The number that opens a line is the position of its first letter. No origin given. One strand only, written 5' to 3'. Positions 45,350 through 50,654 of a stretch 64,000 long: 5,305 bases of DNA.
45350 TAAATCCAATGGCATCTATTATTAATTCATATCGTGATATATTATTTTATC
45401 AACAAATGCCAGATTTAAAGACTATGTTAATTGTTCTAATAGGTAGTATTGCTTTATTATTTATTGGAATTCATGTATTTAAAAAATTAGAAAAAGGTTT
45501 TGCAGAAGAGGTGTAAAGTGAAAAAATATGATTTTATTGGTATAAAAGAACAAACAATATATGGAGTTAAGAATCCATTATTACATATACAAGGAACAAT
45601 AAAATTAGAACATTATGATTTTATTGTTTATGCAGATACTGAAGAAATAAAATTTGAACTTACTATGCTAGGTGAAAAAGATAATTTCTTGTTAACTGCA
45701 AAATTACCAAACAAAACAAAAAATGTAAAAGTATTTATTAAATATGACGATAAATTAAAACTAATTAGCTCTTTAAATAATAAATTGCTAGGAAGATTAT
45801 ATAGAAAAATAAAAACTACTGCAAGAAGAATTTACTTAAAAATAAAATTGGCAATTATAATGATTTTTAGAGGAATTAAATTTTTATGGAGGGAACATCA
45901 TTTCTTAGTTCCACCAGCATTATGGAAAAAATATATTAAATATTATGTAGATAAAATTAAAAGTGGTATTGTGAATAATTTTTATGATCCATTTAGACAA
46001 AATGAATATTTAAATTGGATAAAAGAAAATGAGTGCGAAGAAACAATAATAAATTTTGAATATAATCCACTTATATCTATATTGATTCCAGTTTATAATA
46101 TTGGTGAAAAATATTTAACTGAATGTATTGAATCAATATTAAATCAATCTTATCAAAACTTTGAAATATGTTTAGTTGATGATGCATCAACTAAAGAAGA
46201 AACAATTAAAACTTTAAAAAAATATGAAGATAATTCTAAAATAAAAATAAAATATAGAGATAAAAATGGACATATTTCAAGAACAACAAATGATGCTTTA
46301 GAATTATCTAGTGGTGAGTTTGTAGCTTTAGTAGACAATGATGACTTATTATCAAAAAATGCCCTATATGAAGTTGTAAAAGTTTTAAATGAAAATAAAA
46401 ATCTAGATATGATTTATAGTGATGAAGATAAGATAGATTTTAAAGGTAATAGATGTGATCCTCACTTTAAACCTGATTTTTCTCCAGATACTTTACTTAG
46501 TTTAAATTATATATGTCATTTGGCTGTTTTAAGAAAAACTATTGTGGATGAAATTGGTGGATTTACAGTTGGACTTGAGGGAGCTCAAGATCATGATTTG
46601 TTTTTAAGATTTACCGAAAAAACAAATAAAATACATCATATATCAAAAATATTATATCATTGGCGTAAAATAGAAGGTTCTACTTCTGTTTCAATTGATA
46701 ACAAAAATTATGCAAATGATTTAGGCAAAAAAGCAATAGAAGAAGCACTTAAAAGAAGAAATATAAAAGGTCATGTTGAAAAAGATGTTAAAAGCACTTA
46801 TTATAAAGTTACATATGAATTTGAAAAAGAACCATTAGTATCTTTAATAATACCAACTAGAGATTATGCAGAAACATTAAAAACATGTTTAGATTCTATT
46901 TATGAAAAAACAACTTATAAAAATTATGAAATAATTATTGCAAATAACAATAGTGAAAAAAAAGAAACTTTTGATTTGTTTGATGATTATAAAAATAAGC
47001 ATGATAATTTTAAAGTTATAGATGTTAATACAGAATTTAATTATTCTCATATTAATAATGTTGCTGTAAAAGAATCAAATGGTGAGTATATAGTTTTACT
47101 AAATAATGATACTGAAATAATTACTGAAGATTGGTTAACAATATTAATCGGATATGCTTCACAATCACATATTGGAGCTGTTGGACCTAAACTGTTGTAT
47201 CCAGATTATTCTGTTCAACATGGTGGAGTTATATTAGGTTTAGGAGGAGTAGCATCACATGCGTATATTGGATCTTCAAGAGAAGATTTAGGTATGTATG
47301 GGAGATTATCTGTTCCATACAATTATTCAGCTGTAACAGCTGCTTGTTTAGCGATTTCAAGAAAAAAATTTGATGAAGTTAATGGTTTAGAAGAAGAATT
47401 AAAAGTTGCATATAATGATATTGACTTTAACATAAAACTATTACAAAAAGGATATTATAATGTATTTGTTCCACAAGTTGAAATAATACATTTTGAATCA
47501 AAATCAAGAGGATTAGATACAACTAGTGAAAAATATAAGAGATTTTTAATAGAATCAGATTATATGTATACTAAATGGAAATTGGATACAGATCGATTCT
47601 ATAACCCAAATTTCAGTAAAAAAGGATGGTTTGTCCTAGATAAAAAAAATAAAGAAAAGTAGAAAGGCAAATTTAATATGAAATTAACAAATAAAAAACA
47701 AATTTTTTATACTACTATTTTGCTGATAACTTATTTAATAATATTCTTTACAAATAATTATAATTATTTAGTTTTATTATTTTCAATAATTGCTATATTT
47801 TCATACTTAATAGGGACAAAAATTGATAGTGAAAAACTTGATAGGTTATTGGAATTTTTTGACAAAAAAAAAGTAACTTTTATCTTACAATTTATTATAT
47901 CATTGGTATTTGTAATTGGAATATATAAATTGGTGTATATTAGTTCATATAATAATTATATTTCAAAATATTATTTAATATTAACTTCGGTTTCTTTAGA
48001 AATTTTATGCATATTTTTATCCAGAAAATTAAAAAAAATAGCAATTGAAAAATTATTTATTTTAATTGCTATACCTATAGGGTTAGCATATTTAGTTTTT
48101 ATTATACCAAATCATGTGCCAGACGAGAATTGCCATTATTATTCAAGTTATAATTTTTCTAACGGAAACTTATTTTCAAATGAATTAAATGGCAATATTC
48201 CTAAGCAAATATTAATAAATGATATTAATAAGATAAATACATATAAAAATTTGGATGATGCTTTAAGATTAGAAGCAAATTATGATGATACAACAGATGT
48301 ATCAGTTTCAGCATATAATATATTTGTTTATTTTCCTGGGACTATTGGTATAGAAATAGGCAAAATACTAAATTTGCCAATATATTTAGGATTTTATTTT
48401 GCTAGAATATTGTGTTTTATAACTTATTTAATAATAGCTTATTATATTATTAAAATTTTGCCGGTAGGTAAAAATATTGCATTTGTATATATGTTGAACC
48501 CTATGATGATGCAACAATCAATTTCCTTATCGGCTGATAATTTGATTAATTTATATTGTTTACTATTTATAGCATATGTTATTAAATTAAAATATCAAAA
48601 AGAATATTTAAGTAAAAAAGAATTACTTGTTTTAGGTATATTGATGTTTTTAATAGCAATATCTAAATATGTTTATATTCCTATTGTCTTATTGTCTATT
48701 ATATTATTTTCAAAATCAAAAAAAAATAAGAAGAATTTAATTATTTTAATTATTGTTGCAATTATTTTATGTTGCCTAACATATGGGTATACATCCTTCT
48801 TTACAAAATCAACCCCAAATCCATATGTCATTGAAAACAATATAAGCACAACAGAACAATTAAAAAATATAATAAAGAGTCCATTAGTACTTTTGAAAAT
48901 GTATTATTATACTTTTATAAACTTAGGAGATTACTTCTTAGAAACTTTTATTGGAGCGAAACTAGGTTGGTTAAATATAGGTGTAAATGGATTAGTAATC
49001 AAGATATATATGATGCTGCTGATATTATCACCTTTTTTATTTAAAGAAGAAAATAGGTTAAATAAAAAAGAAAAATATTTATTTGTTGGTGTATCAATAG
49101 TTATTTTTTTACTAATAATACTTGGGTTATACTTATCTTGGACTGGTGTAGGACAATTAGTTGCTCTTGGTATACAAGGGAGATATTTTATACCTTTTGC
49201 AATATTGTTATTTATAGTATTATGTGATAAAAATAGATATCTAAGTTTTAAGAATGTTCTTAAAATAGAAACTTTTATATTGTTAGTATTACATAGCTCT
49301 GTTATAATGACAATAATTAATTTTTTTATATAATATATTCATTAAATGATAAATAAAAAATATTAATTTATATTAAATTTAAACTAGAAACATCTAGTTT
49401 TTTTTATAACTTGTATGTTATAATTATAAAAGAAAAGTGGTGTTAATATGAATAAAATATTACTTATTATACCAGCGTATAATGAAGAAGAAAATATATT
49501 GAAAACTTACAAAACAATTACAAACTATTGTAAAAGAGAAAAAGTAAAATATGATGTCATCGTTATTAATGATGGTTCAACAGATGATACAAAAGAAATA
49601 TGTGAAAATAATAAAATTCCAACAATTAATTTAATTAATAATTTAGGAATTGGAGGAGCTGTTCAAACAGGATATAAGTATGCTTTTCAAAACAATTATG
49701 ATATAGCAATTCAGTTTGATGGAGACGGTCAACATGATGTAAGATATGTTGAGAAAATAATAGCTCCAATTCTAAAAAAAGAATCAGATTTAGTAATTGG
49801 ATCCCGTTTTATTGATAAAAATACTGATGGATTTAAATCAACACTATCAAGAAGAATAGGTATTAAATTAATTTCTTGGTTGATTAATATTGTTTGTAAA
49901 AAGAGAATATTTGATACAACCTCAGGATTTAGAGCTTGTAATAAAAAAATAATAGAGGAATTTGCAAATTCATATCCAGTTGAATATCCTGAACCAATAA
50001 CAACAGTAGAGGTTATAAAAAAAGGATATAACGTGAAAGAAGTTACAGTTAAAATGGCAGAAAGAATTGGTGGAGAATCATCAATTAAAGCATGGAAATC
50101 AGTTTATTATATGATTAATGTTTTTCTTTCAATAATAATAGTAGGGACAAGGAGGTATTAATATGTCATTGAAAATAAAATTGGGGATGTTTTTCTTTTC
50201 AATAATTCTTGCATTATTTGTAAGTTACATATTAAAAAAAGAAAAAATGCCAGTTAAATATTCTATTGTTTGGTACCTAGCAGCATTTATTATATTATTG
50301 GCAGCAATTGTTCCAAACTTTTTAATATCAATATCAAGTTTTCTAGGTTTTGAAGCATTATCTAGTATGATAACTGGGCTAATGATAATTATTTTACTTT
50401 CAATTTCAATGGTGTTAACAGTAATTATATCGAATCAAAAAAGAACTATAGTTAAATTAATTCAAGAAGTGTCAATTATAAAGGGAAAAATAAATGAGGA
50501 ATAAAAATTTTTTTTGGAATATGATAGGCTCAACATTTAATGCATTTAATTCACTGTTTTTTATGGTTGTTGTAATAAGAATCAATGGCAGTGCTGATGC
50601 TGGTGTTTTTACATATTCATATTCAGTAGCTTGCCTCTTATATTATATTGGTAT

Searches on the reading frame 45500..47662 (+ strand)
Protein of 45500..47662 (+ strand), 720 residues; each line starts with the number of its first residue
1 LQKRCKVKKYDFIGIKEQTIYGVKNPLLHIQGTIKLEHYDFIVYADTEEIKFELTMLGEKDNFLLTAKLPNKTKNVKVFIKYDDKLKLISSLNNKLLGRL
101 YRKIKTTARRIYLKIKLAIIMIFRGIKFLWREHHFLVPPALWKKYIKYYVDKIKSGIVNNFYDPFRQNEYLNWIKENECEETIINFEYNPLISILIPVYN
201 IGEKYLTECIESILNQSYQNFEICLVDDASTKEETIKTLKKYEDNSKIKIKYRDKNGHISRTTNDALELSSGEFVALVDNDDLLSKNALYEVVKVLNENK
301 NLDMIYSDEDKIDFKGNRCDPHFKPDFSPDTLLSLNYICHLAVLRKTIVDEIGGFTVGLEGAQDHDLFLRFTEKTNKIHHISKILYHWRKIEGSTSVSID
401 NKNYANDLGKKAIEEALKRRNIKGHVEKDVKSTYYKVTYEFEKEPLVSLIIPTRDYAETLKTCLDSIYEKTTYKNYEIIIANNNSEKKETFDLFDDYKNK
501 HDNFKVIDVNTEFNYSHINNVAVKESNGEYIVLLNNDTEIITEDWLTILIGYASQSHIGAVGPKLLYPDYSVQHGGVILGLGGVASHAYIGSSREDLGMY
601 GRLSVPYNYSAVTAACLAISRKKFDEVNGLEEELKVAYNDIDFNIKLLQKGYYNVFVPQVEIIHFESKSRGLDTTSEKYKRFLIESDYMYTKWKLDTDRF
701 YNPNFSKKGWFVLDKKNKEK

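Call 5: search_protein_families(library=ncbifam, proteins=[window:45500-47662:+])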
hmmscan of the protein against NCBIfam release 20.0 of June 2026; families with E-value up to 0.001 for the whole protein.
window:45500-47662:+ (720 aa): 21 families
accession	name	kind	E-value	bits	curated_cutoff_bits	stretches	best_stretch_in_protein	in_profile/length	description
NF053739.1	GlytfEpsEBac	equivalog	6.7e-30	104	450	2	190-390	1-204/265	glycosyltransferase EpsE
NF047683.1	TeichurnBiosyTuaG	equivalog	1.8e-29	103.1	400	2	188-318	4-132/252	teichuronic acid biosynthesis protein TuaG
NF007482.0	PRK10073.1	equivalog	3.5e-28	98.6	423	2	189-316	5-129/334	glycosyltransferase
TIGR03111.1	glyc2_xrt_Gpos1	hypoth_equivalog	5.2e-27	94.7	363.95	2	186-304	45-164/439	TIGR03111 family XrtG-associated glycosyltransferase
TIGR03937.1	PgaC_IcaA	equivalog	4.3e-25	88.5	422.3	2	175-302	29-156/407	poly-beta-1,6-N-acetyl-D-glucosamine synthase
TIGR03965.1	mycofact_glyco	equivalog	5.3e-25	88.2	280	2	442-664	71-280/467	mycofactocin biosynthesis glycosyltransferase MftF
NF038299.1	EPS_HpsN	equivalog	7.2e-23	81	425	2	190-304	1-114/317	hormogonium polysaccharide biosynthesis glycosyltransferase HpsN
TIGR04242.1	nodulat_NodC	equivalog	6.8e-22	78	550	2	175-296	33-156/395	chitooligosaccharide synthase NodC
NF050050.1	ProtGlycPglI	equivalog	1.2e-21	77.4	500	2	190-298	2-110/306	GalNAc(5)-diNAcBac-PP-undecaprenol beta-1,3-glucosyltransferase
NF041394.1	GtaseAglG_Halo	equivalog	1.2e-18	67.5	440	1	193-300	4-111/304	glucosyl-dolichyl phosphate glucuronosyltransferase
NF007453.0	PRK10018.1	equivalog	1.9e-18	67.1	382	2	188-373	4-191/280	colanic acid biosynthesis glycosyltransferase WcaA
TIGR04017.1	WcaA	equivalog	4e-18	66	495.75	2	189-373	4-190/279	colanic acid biosynthesis glycosyltransferase WcaA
NF041875.1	EPS_EpsD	equivalog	4.8e-18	65.6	370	2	192-298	1-106/325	exopolysaccharide biosynthesis glycosyltransferase EpsD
NF038302.1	EPS_HpsE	equivalog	1.9e-15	56.7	300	2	448-564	4-123/307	hormogonium polysaccharide biosynthesis glycosyltransferase HpsE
TIGR04440.1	glyco_TIGR04440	domain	6.1e-11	42.5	70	1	193-303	3-113/215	TIGR00180 family glycosyltransferase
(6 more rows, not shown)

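Call 8: search_protein_families(library=pfam, proteins=[window:45500-47662:+])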
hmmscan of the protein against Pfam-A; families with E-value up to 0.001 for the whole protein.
window:45500-47662:+ (720 aa): 2 families
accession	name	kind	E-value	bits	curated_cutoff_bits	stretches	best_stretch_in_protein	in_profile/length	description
PF00535.33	Glycos_transf_2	-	6.1e-46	156.9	23.3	2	193-352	1-167/168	Glycosyl transferase family 2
PF13641.12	Glyco_tranf_2_3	-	5.4e-18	66.3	27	2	192-304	3-118/230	Glycosyltransferase like family 2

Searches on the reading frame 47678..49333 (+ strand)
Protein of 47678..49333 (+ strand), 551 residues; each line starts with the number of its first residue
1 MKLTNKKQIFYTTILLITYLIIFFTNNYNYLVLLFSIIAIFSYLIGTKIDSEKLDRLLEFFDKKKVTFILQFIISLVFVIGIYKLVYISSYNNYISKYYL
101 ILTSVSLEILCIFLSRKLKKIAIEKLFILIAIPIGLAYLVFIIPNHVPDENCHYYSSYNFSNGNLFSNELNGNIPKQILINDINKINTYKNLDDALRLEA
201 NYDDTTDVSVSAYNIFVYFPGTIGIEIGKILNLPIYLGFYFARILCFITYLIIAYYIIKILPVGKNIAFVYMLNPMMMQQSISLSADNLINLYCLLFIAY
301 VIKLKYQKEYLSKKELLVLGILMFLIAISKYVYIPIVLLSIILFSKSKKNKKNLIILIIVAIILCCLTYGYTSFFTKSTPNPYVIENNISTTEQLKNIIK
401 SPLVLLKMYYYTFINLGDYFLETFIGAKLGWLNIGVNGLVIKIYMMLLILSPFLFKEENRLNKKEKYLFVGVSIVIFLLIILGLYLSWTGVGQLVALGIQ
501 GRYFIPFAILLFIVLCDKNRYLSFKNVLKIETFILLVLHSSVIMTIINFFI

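Call 4: search_protein_families(library=pfam, proteins=[window:47678-49333:+])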
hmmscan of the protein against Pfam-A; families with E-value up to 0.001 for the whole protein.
window:47678-49333:+ (551 aa): 1 family
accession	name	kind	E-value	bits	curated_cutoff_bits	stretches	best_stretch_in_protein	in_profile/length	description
PF09913.15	DUF2142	-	1.5e-43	149.6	30.1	1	135-511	4-395/395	Predicted membrane protein (DUF2142)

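Call 5: search_protein_families(library=ncbifam, proteins=[window:47678-49333:+])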
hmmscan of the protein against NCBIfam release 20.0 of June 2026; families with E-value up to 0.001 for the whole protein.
window:47678-49333:+ (551 aa): 0 families

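Call 73: search_solved_structures(query=window:47678-49333:+, max_evalue=10)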
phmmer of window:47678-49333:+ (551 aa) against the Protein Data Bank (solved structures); distinct sequences matched with E-value up to 10: 1.
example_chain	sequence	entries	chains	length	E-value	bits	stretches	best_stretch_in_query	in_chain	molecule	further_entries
4gf2_A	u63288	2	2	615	0.5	12.4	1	164-236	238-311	Erythrocyte binding antigen 140 | BAEBL protein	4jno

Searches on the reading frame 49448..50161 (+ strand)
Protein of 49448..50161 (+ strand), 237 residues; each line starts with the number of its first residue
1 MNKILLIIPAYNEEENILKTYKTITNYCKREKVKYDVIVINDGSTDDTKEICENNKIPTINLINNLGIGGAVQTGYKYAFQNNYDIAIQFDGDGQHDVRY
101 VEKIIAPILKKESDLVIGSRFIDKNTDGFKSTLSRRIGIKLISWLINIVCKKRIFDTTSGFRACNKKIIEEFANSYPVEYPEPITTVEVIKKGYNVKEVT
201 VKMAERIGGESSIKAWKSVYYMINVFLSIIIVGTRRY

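Call 4: search_protein_families(library=pfam, proteins=[window:49448-50161:+])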
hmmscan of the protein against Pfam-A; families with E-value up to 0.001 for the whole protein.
window:49448-50161:+ (237 aa): 1 family
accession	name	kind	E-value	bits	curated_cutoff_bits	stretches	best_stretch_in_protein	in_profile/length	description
PF00535.33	Glycos_transf_2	-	3.8e-24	85.9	23.3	1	6-171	2-166/168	Glycosyl transferase family 2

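Call 26: search_protein_families(library=ncbifam, proteins=[window:49448-50161:+], max_evalue=0.01)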
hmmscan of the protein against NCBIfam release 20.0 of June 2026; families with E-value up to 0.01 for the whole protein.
window:49448-50161:+ (237 aa): 16 families
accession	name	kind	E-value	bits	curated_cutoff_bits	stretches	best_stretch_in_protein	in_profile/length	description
NF058614.1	PPMAGASynPpgS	equivalog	5.2e-25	88.2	370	1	5-172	3-165/226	polyprenyl-phospho-N-acetylgalactosaminyl synthase PpgS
TIGR04182.1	glyco_TIGR04182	equivalog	2.2e-23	83.1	325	1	5-211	3-199/293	S-layer glycoprotein N-glycosyltransferase AglJ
NF047588.1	GlcsyltransPgfSStrep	equivalog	3.6e-15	56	500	1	3-228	2-220/308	glycosyltransferase PgfS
NF007986.1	PRK10714.1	equivalog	1.4e-14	53.9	529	1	2-226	6-223/316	undecaprenyl-phosphate 4-deoxy-4-formamido-L-arabinose transferase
NF041391.1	DPhHxTase_Halo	equivalog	5.6e-13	48.4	375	1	10-209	3-189/213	dolichyl-phosphate hexose transferase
TIGR03937.1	PgaC_IcaA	equivalog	1.3e-11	44.1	422.3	1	2-109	45-151/407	poly-beta-1,6-N-acetyl-D-glucosamine synthase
TIGR01556.1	rhamnosyltran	subfamily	7.5e-09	35.2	200.55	1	32-131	20-122/281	rhamnosyltransferase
TIGR04009.1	wcaE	equivalog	2.7e-07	30.1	369.2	1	6-205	5-194/248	colanic acid biosynthesis glycosyltransferase WcaE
TIGR04283.1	glyco_like_mftF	equivalog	1.2e-06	28.3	182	1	6-61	3-55/221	TIGR04283 family arsenosugar biosynthesis glycosyltransferase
NF010496.0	PRK13915.1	equivalog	1.9e-06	27.2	262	1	3-110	32-144/307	glucosyl-3-phosphoglycerate synthase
NF007482.0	PRK10073.1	equivalog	2.5e-06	26.8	423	1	2-79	6-84/334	glycosyltransferase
NF038302.1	EPS_HpsE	equivalog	6.1e-06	25.4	300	1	6-54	5-53/307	hormogonium polysaccharide biosynthesis glycosyltransferase HpsE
NF041875.1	EPS_EpsD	equivalog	4.9e-05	22.9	370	1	6-118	3-114/325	exopolysaccharide biosynthesis glycosyltransferase EpsD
NF047683.1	TeichurnBiosyTuaG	equivalog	9.5e-05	22.2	400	1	3-110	7-113/252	teichuronic acid biosynthesis protein TuaG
TIGR03111.1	glyc2_xrt_Gpos1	hypoth_equivalog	0.00091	18.1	363.95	1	3-106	50-154/439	TIGR03111 family XrtG-associated glycosyltransferase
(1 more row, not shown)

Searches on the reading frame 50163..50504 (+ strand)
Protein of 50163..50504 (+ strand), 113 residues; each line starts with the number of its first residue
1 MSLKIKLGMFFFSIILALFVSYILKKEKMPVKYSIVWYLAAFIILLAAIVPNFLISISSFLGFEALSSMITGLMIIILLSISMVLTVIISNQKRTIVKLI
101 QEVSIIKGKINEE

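Call 4: search_protein_families(library=pfam, proteins=[window:50163-50504:+])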
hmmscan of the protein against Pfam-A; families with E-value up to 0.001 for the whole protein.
window:50163-50504:+ (113 aa): 1 family
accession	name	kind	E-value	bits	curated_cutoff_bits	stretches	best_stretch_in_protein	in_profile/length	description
PF10066.14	DUF2304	-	9.1e-17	61.7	25.5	1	5-106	2-103/106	Uncharacterized conserved protein (DUF2304)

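Call 26: search_protein_families(library=ncbifam, proteins=[window:50163-50504:+], max_evalue=0.01)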
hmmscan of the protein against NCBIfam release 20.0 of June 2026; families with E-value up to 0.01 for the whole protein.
window:50163-50504:+ (113 aa): 0 families
